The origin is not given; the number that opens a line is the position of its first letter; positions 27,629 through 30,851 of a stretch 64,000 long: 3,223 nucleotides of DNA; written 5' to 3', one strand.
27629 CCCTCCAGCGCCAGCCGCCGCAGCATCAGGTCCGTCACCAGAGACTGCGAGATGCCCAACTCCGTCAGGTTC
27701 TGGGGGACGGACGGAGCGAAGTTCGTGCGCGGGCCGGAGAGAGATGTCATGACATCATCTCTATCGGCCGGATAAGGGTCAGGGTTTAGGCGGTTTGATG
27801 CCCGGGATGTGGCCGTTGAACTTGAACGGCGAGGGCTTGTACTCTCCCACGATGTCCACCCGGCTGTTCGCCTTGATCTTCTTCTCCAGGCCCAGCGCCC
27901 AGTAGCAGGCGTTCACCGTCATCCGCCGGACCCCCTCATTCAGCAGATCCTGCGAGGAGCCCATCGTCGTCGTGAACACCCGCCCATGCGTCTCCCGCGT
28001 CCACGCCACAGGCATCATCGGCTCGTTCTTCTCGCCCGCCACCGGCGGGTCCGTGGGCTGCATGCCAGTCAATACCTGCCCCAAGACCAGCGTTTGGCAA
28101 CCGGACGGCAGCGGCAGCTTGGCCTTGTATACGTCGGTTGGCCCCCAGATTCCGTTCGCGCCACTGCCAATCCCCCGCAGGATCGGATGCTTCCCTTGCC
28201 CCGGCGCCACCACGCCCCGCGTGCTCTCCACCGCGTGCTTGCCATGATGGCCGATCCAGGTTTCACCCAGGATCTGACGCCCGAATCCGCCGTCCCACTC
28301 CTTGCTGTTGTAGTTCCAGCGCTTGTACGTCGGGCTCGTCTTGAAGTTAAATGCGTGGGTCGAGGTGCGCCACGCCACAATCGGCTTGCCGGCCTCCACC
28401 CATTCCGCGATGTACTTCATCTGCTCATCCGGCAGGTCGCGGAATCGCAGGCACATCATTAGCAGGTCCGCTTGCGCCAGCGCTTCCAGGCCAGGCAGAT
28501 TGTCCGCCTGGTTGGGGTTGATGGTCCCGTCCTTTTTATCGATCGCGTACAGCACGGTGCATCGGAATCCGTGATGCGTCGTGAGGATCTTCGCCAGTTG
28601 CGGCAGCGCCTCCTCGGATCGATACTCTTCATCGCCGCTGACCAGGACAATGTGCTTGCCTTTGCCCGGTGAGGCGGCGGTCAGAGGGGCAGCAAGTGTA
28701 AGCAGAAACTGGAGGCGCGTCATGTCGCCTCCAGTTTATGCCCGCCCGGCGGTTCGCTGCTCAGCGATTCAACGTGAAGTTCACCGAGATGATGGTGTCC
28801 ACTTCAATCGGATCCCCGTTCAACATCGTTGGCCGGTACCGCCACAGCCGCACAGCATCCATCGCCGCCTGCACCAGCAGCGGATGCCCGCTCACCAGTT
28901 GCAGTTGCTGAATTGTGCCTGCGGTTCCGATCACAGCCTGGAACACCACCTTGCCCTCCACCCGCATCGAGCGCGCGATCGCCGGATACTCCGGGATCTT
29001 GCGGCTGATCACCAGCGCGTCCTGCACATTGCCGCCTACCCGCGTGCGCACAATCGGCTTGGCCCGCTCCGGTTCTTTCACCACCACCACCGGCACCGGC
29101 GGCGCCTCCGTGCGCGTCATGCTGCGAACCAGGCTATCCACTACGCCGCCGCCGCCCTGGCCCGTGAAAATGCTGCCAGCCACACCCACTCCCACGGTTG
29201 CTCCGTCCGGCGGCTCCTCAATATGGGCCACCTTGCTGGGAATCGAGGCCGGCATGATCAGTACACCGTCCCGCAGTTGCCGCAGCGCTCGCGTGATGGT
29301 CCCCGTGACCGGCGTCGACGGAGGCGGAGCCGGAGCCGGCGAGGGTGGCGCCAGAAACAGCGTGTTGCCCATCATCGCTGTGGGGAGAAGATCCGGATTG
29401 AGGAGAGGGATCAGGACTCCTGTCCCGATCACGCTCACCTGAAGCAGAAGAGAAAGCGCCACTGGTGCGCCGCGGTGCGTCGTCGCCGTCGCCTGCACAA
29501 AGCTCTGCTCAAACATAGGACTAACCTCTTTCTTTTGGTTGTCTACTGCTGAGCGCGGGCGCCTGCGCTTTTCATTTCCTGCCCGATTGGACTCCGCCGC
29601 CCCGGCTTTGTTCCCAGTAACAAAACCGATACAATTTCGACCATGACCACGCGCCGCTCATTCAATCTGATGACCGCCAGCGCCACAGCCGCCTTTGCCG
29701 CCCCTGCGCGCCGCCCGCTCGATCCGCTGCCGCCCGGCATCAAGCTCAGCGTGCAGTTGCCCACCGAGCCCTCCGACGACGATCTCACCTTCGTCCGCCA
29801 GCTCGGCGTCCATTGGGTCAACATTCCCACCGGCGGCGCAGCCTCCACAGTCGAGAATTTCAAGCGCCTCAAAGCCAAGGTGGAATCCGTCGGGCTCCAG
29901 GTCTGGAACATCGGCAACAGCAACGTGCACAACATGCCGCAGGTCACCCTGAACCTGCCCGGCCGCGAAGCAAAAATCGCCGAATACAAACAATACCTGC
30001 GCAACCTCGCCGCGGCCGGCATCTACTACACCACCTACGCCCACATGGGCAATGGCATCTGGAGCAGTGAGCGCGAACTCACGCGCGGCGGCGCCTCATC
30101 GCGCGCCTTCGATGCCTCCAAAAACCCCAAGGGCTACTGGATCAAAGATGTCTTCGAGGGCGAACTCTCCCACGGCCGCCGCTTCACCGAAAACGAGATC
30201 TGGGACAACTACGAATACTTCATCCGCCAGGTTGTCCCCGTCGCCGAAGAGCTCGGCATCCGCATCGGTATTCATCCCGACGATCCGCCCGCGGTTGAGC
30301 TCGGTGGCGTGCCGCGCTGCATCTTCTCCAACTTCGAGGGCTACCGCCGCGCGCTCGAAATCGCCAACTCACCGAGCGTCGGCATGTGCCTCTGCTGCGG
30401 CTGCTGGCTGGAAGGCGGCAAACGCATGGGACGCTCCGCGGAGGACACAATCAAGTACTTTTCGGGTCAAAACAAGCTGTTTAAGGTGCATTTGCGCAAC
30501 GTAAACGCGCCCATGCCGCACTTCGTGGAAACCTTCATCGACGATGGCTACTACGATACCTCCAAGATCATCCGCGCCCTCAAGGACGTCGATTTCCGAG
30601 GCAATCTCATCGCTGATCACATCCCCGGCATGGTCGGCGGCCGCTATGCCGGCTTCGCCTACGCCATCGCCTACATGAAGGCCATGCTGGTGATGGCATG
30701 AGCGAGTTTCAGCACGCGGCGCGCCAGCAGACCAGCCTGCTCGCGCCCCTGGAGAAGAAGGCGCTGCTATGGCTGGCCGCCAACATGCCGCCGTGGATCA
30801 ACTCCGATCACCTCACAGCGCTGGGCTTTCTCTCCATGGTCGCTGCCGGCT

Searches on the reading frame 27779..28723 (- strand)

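Call 72: search_protein_families(library=pfam, proteins=[window:27779-28723:-], max_evalue=0.00001)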
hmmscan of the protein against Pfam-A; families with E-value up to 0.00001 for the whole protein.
window:27779-28723:- (314 aa): 1 family
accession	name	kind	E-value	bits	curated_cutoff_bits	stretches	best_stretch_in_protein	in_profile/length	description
PF06283.17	ThuA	-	2.3e-12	48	33.4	1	40-276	20-209/209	Trehalose utilisation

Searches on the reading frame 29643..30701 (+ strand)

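Call 72: search_protein_families(library=pfam, proteins=[window:29643-30701:+], max_evalue=0.00001)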
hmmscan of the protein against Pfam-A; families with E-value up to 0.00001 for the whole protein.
window:29643-30701:+ (352 aa): 2 families
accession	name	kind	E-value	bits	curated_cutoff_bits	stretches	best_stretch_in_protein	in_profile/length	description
PF03786.19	UxuA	-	2.7e-41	142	23.7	2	171-334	165-326/352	D-mannonate dehydratase (UxuA)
PF01261.30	AP_endonuc_2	-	9.1e-13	48.9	31.1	1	50-326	3-229/249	Xylose isomerase-like TIM barrel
